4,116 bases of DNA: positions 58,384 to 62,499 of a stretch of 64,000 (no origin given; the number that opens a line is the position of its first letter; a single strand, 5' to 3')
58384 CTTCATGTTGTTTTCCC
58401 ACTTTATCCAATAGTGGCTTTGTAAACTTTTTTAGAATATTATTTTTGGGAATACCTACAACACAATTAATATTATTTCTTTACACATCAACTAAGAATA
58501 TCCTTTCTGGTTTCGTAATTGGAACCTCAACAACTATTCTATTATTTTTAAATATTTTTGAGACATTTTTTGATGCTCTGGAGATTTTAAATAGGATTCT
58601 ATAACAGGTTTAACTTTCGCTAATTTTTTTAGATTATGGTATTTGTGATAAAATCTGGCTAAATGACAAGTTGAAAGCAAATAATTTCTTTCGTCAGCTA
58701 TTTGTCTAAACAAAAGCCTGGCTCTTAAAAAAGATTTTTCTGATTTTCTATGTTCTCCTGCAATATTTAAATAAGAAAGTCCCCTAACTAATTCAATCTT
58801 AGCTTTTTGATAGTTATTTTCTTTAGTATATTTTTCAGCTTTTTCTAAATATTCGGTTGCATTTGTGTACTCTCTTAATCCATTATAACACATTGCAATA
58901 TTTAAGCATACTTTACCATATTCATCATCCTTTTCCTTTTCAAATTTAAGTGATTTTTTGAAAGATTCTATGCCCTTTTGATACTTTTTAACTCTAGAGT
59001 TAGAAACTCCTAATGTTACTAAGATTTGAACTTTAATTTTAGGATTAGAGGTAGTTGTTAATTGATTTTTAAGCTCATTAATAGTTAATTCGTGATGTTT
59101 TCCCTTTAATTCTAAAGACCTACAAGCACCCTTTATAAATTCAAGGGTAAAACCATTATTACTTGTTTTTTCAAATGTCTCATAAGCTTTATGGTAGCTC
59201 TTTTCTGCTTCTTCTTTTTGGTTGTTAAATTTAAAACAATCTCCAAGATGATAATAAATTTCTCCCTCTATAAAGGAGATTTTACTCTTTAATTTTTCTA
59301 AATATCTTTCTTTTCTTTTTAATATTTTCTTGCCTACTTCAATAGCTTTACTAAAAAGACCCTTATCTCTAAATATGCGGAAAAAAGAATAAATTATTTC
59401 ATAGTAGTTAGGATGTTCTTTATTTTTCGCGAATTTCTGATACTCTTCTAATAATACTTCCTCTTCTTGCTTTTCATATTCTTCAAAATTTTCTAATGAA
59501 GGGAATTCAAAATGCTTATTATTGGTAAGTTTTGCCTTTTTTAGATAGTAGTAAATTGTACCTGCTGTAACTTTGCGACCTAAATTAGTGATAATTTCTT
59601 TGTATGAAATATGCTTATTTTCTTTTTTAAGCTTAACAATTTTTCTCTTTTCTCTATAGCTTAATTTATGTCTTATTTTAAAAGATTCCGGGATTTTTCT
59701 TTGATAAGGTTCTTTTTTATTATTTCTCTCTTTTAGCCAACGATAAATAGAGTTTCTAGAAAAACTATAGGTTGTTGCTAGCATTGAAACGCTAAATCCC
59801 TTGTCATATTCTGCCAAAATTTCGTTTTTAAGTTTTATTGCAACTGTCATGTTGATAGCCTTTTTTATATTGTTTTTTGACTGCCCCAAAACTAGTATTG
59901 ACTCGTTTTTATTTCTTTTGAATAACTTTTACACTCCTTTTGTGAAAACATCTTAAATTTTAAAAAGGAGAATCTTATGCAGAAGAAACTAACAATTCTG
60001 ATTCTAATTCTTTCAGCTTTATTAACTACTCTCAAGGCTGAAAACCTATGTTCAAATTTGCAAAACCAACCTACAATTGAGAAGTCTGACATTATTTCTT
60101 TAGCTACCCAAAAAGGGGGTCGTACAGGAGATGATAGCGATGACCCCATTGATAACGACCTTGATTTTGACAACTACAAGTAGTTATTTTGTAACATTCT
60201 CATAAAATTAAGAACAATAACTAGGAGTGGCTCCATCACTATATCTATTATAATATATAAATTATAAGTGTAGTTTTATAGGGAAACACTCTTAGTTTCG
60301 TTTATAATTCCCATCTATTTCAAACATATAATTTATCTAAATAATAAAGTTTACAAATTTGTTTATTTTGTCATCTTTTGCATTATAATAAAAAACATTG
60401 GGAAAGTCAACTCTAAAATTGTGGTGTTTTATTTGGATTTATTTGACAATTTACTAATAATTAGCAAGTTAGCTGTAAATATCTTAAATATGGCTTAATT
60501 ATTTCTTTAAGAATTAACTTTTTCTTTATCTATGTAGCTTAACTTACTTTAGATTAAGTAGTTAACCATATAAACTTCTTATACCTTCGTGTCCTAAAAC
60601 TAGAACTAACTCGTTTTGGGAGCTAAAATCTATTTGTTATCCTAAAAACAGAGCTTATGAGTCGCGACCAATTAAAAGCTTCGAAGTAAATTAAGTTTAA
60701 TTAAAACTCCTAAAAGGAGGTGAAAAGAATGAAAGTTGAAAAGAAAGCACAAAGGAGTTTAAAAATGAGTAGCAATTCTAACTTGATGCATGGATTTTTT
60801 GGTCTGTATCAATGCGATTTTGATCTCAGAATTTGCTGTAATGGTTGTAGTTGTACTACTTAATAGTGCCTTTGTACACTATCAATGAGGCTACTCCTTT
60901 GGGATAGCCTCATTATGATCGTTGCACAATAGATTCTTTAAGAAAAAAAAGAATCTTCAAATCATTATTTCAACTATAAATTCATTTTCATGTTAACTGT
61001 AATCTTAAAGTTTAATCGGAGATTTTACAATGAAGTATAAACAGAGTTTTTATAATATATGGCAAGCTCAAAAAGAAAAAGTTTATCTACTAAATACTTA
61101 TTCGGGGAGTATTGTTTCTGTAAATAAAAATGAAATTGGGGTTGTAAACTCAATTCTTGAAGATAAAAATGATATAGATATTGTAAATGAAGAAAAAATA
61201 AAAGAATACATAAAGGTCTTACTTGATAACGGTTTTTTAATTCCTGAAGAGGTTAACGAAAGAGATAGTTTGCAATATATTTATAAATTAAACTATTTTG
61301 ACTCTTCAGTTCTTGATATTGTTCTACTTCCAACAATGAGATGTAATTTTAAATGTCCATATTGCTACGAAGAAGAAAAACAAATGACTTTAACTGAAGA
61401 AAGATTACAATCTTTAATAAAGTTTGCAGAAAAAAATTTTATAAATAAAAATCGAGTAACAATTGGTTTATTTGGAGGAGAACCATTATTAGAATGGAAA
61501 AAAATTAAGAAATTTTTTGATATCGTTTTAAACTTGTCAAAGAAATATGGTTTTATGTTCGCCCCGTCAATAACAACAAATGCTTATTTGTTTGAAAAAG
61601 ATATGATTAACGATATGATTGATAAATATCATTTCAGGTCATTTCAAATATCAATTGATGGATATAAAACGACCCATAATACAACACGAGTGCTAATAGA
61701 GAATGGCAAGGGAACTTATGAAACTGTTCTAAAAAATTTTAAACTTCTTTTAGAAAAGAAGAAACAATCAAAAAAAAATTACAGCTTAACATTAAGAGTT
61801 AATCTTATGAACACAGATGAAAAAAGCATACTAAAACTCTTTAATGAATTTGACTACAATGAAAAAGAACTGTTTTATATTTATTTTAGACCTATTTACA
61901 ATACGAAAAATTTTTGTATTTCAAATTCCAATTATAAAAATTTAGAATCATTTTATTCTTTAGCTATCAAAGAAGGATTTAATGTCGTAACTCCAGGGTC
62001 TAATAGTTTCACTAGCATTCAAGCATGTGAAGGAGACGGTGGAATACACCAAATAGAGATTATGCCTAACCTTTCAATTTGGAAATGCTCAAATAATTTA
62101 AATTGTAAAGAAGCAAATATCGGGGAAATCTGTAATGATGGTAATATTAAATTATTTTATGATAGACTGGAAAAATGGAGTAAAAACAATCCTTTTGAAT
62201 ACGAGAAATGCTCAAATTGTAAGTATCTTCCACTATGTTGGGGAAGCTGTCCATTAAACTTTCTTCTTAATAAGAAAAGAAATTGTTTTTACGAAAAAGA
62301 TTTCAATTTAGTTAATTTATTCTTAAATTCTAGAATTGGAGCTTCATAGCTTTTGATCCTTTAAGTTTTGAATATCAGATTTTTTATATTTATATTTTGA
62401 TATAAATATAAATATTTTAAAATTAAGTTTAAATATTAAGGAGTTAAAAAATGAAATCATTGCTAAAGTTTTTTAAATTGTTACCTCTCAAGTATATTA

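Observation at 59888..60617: Two copies of a 22-nt motif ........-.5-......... bracket the secreted-peptide gene and precede the precursor gene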

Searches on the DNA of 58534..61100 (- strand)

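Call 21: search_rna_families(source=window, start=59700, end=61100, threshold=evalue, max_evalue=1)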
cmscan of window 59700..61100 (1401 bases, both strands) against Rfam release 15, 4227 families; matches with E-value up to 1: 1.
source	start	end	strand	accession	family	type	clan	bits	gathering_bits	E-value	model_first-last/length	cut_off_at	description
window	60883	60985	-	RF04180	BTnc231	Gene; sRNA;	-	17.7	80.4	0.95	1-154/154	no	Bacteroides sRNA BTnc231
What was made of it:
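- No Rfam family matches (call 21).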

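Call 63: search_rna_families(source=L002, start=100, end=600, threshold=evalue, max_evalue=1)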
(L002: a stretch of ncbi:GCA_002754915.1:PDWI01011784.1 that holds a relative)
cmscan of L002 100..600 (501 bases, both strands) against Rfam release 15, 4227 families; matches with E-value up to 1: 0.
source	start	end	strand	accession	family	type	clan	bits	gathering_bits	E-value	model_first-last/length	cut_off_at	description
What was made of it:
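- Tried and rejected: Nothing relevant in 59700-61100 or in the L002 spacer (calls 21, 63).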

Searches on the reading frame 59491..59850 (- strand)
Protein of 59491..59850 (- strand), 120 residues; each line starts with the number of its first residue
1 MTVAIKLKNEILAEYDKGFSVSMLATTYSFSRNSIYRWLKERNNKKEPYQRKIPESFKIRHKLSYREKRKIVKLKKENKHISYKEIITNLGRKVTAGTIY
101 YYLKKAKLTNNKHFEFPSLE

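Call 90: predict_structure(alignment_id=A8)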
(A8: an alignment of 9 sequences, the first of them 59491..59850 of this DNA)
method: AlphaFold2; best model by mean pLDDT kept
length: 120 residues; sequences in the alignment: 9
mean_pLDDT: 79.7   pTM: 0.43
mean pLDDT of the five models: 79.7, 79.7, 79.4, 78.6, 77.7
residues with pLDDT >= 90: 36; 70-90: 54; 50-70: 23; < 50: 7
segments of 3 or more residues with pLDDT < 50: 114-120
pLDDT, mean of each block of 10 residues (from residue 1): 81 95 94 93 67 61 84 86 86 81 82 47
secondary structure, 60 per line:
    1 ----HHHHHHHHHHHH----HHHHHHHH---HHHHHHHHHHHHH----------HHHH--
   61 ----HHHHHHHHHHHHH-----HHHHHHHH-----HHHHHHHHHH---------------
elements in order: H5-16 H21-28 H32-44 H55-58 H65-77 H83-90 H96-105

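Call 92: fold_search(model_id=the predicted structure, library=pdb)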
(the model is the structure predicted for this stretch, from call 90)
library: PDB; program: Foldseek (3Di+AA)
matches with E <= 10: 717; with E <= 0.001: 0
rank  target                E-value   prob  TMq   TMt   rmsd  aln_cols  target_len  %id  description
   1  1u78_A                3.7e-03  1.00  0.34  0.39  10.5       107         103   19  Structure of the bipartite DNA-binding domain of Tc3 transposase bound to transposon DNA (released 2004-08-31)
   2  2lvs_MODEL_1_A        1.8e-02  0.97  0.33  0.38  17.7       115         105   23  NMR solution structure of a CRISPR repeat binding protein (released 2013-01-23)
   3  6pax_A                5.0e-02  0.97  0.36  0.33  10.5       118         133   14  CRYSTAL STRUCTURE OF THE HUMAN PAX-6 PAIRED DOMAIN-DNA COMPLEX REVEALS A GENERAL MODEL FOR PAX PROTEIN-DNA INTERACTION (released 1999-07-13)
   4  1k78_A                8.7e-02  0.95  0.36  0.35  10.5       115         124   11  Pax5(1-149)+Ets-1(331-440)+DNA (released 2002-01-04)
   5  5zfy_A                9.2e-02  0.75  0.32  0.31  21.0       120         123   12  Crystal structure of human DUX4 homeodomains bound to A12C DNA mutant (released 2018-10-31)
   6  8q4d_C                1.2e-01  0.89  0.33  0.11  10.6       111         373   14  IstA-IstB(E167Q) Strand Transfer Complex (released 2024-07-10)
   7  7s03_A                1.3e-01  0.66  0.29  0.32   9.6       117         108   13  DNA-binding domain of human SETMAR in complex with Hsmar1 terminal inverted repeat (TIR) DNA (released 2022-08-03)
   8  7svw_B                1.3e-01  0.54  0.29  0.09  13.0       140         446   15  Strand-transfer complex of TnsB from ShCAST (released 2022-08-10)
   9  2k27_MODEL_1_A        1.3e-01  0.44  0.28  0.22  10.8       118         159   14  Solution structure of Human Pax8 Paired Box Domain (released 2008-09-30)
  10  8b4h_A                1.6e-01  0.77  0.32  0.11  11.0       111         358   12  IstA transposase cleaved donor complex (released 2023-05-03)
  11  4u7b_A                2.6e-01  0.57  0.32  0.12  11.8       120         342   11  Crystal structure of a pre-cleavage Mos1 transpososome (released 2015-02-11)
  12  5z6z_A                2.6e-01  0.54  0.32  0.31  20.9       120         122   12  Crystal structure of human DUX4 homeodomains bound to DNA (released 2018-10-31)
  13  3hos_B                2.6e-01  0.47  0.29  0.12  11.3       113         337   12  Crystal structure of the mariner Mos1 paired end complex with Mg (released 2009-09-22)
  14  8rdu_R                2.8e-01  0.38  0.30  0.08  14.4       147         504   14  Conformational Landscape of the Type V-K CRISPR-associated TransposonIntegration Assembly CAST V-K composite map (released 2024-06-19)
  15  9pfn_A                2.8e-01  0.30  0.30  0.26  15.1       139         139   14  Structure of POU2F3 POU domains bound to coactivator OCA-T2 and DNA (2.8 angstrom resolution) (released 2025-10-01)
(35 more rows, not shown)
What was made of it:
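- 58534..59850 (-): Regulator, 438 aa: two N-terminal HTH three-helix bundles (about residues 2-43 and 65-105) followed by a TPR superhelix (about 119-437). The top PDB fold hit of the N-terminal domain is the Tc3 transposase bipartite DNA-binding domain, 1u78 (call 92).
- Closest known: ComR / ComS. Different: Here the domain is a bipartite transposase/paired-like double HTH (call 92).
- Closest known: Bipartite DNA-binding domains of Tc1/mariner/IS630 transposases and Pax paired domains. Same: The best fold match is Tc3 (E 3.7e-3, call 92).
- The best PDB fold match of the N-terminal domain is the Tc3 transposase bipartite DNA-binding domain bound to DNA, followed by Pax paired domains, IstA, SETMAR and Mos1 (call 92). 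Dyad symmetry and a 22-28 bp length suit the neighbouring bipartite HTH (call 92).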

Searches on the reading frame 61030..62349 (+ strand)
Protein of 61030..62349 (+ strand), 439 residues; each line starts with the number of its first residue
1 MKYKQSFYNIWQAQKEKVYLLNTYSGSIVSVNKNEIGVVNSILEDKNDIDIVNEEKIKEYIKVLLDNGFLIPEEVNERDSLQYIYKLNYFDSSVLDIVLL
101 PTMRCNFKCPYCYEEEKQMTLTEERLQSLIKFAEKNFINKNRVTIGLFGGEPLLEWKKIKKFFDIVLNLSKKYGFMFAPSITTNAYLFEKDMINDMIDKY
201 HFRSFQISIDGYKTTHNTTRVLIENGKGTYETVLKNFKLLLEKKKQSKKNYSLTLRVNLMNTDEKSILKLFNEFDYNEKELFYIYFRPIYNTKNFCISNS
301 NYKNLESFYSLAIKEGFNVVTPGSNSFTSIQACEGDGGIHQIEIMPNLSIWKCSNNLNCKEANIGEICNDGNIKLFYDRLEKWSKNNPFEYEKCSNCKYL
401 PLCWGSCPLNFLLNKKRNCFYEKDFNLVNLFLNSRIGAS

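Call 5: search_protein_families(library=pfam, proteins=[window:61030-62349:+], max_evalue=0.1)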
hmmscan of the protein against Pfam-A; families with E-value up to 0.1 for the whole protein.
window:61030-62349:+ (439 aa): 2 families
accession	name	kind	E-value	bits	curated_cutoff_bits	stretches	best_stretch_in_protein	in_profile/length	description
PF04055.27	Radical_SAM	-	7.2e-15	56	29.5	1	101-245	3-141/166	Radical SAM superfamily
PF13353.11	Fer4_12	-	5.1e-06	27.3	22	1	104-211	14-115/137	4Fe-4S single cluster domain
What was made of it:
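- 61030..62349 (+): Radical SAM/SPASM peptide maturase. An ABC transporter and a DUF5128 protein follow, partly beyond the window end. Pfam Radical_SAM (call 5).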

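Call 6: search_protein_families(library=ncbifam, proteins=[window:61030-62349:+], max_evalue=0.1)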
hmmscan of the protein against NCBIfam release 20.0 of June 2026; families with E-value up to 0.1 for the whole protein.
window:61030-62349:+ (439 aa): 55 families (the best 25 are shown)
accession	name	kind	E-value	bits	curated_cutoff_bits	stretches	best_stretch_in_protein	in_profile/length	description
TIGR04463.1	rSAM_vs_C_rich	equivalog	9.5e-56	189.4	525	1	8-416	1-403/438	TIGR04463 family radical SAM/SPASM RiPP maturase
NF038107.1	rSAM_NF038107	equivalog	5.6e-48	163.8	600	1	1-408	1-401/444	Cys-every-fifth radical SAM/SPASM peptide maturase CefB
TIGR04334.1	rSAM_Clo7bot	equivalog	2.7e-46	158.1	600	1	5-420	2-419/440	radical SAM/SPASM domain Clo7bot peptide maturase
NF052473.1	rSAM_FlmE_OhkG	exception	2.8e-33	115.4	500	2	4-274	2-276/481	FlmE/OhkG family radical SAM/SPASM peptide maturase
NF047865.1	rSAM_PapB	equivalog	4.1e-30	105.1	340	1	97-410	5-320/330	PapB family radical SAM/SPASM ranthipeptide maturase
TIGR04280.1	geopep_mat_rSAM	hypoth_equivalog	1.5e-29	103.2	400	2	59-240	48-230/428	geopeptide radical SAM maturase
TIGR04068.1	rSAM_ocin_clost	equivalog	9.8e-26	90.6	500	1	12-280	6-271/462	Cys-rich peptide radical SAM maturase CcpM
NF040492.1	not_ScfB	exception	9.3e-22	77.5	855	1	14-423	9-432/450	ScfB-related radical SAM/SPASM orphan maturase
TIGR03906.1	quino_hemo_SAM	equivalog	3.9e-21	75.2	453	1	87-277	86-277/467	quinohemoprotein amine dehydrogenase maturation protein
NF041298.1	rSAM_mat_DynA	equivalog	2.6e-19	69.4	450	1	98-259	4-163/356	dynobactin maturation radical SAM/SPASM protein DynA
TIGR03974.1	rSAM_six_Cys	equivalog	3e-19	69.2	425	1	22-254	14-256/451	thioether cross-link-forming SCIFF peptide maturase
TIGR03978.1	rSAM_paired_1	equivalog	2.6e-18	66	370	1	96-289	83-270/466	His-Xaa-Ser system radical SAM maturase HxsB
TIGR04064.1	rSAM_nif11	equivalog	1.2e-17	63.7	518.7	1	80-245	69-229/459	nif11-like peptide radical SAM maturase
TIGR04115.1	rSAM_Cxxx_rpt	equivalog_domain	1.4e-17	64.2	350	1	99-271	6-184/359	radical SAM peptide maturase, CXXX-repeat target family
TIGR03942.1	sulfatase_rSAM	equivalog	2.3e-17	63.1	349.45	2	103-298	9-198/363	anaerobic sulfatase maturase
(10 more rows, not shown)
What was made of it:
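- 61030..62349 (+): Best NCBIfam match is TIGR04463, below its cutoff (call 6).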

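Call 30: find_homologous_proteins(query=window:61030-62349:+, max_evalue=1e-20)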
Query window:61030-62349:+ (439 aa): 106 proteins with E <= 1e-20 among 4304 candidates.
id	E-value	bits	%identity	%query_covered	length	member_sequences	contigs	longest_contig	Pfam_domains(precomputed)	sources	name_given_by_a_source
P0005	7.7e-294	992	100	100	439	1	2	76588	PF04055.28,PF13353.12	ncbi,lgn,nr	ncbi:MAG: hypothetical protein CR982_07590 [Candidatus Cloacimonadota bacterium]|nr:MAG: hypothetica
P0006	1.1e-127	445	50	98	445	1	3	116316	PF04055.28,PF13353.12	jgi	jgi:uncharacterized protein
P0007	8.8e-117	409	45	97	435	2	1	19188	PF04055.28,PF13353.12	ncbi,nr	ncbi:MAG: radical SAM protein [Spirochaetales bacterium]|nr:radical SAM protein [Spirochaetales bact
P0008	1.0e-112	395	48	99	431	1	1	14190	PF04055.28,PF13353.12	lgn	-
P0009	3.4e-112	394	45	98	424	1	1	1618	PF04055.28,PF13353.12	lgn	-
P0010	1.8e-109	385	43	98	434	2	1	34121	PF04055.28,PF13353.12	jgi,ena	-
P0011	4.7e-109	383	44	98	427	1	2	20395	PF04055.28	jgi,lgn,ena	-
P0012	2.4e-104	368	41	98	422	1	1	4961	PF04055.28,PF13353.12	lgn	-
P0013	1.1e-103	366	42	98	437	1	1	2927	PF04055.28,PF13353.12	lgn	-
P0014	1.8e-102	362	46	97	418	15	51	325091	PF04055.28,PF13353.12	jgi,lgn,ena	-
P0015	1.2e-101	359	45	96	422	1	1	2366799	PF04055.28,PF13353.12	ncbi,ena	-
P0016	6.9e-94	333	43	98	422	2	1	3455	PF04055.28,PF13353.12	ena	-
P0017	2.8e-91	325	42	98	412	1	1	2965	PF04055.28,PF13353.12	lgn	-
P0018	4.9e-91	324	40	98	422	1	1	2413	PF04055.28,PF13353.12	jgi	jgi:uncharacterized protein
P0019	5.6e-88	314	39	99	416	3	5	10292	PF04055.28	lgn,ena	-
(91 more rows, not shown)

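Call 31: find_encoding_contigs(protein=P0006, flank=6000, max_places=2)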
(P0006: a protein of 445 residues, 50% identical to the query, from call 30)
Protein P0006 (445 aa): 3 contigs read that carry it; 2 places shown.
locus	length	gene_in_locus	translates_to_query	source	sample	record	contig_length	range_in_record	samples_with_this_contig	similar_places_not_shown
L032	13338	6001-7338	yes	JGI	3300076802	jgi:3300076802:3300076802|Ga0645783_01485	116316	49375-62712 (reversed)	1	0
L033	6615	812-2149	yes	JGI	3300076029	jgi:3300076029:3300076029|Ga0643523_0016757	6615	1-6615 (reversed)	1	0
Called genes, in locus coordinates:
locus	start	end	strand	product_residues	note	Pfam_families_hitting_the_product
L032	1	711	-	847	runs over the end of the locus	PF01564:Spermine_synth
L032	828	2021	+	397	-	PF01266:DAO (faint), PF01494:FAD_binding_3, PF03486:HI0933_like (faint), PF05834:Lycopene_cycl (faint), PF07992:Pyr_redox_2 (weak), PF12831:FAD_oxidored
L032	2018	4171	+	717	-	PF17874:TPR_MalT (faint), PF13424:TPR_12 (faint), PF13176:TPR_7 (faint), PF13374:TPR_10 (faint)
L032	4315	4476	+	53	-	-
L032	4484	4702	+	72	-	-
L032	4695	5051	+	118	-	PF12833:HTH_18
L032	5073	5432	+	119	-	PF12833:HTH_18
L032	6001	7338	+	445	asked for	PF04055:Radical_SAM, PF13353:Fer4_12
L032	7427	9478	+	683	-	PF00664:ABC_membrane, PF00005:ABC_tran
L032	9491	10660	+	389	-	-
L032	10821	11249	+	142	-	PF23653:DUF7149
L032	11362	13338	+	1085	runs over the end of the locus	PF23653:DUF7149, PF25120:DUF7814, PF20473:MmeI_Mtase, PF07669:Eco57I, PF12950:TaqI_C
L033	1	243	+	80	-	?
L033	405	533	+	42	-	-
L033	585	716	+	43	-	-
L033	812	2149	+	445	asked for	PF04055:Radical_SAM, PF13353:Fer4_12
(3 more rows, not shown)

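Call 32: find_encoding_contigs(protein=P0008, flank=6000, max_places=2)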
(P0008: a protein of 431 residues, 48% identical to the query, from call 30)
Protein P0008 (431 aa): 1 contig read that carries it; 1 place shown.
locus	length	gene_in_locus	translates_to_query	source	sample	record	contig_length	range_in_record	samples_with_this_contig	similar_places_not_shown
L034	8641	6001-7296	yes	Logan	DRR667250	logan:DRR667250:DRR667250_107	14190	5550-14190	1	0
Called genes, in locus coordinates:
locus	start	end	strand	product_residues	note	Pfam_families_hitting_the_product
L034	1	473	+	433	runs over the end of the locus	PF02687:FtsX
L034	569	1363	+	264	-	PF17131:TP_0789-like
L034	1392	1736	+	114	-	-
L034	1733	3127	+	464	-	-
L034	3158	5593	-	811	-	-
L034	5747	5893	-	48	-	-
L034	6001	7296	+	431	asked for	PF04055:Radical_SAM, PF13353:Fer4_12 (weak)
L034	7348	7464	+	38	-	-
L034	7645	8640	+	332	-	?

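Call 33: find_encoding_contigs(protein=P0007, flank=6000, max_places=2)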
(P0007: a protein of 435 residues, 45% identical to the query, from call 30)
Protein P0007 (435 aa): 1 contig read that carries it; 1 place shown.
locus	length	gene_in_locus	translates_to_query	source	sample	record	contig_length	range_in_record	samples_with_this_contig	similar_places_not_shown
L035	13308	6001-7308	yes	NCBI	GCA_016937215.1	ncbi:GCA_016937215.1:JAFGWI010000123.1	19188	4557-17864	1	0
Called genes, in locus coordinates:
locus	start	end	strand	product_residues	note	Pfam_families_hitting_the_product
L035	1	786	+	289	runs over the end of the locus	PF01904:DUF72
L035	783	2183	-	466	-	PF21799:MurD-like_N, PF08245:Mur_ligase_M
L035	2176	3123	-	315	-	PF26945:DUF8295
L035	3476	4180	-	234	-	-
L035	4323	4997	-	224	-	-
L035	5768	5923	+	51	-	-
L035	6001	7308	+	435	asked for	PF04055:Radical_SAM, PF13353:Fer4_12 (weak)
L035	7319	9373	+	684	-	PF00664:ABC_membrane, PF00005:ABC_tran, PF02463:SMC_N (faint)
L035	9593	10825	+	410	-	PF00155:Aminotran_1_2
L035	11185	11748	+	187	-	PF01202:SKI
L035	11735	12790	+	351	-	PF01264:Chorismate_synt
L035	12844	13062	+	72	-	PF01361:Tautomerase, PF14552:Tautomerase_2 (weak)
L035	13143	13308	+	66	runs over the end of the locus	-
